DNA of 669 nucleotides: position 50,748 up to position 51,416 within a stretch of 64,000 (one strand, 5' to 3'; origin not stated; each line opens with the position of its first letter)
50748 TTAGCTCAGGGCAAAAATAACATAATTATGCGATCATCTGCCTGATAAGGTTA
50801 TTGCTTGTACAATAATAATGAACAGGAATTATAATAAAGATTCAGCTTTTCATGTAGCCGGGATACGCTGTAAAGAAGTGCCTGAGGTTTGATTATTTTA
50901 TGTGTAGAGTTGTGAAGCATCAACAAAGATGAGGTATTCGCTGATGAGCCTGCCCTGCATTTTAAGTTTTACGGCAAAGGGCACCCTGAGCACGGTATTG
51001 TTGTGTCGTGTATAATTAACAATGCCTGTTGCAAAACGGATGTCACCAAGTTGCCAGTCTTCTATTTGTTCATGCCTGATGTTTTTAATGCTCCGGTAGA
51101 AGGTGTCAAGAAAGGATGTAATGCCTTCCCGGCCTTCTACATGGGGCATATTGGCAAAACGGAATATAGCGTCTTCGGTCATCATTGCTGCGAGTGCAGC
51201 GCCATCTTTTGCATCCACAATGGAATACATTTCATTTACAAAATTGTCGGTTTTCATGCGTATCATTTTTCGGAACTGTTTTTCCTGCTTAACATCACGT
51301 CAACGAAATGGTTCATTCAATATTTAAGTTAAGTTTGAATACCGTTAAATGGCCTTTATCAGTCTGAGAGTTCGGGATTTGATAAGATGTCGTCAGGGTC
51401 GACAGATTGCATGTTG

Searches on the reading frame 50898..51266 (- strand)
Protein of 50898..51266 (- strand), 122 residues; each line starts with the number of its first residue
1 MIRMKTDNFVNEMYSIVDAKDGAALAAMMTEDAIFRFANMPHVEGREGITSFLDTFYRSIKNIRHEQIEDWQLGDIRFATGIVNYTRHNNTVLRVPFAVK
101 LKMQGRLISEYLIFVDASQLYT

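Call 4: search_protein_families(library=pfam, proteins=[window:50898-51266:-], max_evalue=0.01)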
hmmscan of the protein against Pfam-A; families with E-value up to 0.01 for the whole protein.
window:50898-51266:- (122 aa): 3 families
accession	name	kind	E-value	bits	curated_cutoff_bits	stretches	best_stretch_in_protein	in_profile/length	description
PF12680.13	SnoaL_2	-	8.7e-10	39.6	27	1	10-109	1-100/102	SnoaL-like domain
PF13577.12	SnoaL_4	-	6.1e-06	26.7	24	1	8-65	11-69/126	SnoaL-like domain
PF02136.26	NTF2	-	0.0016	19.4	21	1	7-60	3-56/116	Nuclear transport factor 2 (NTF2) domain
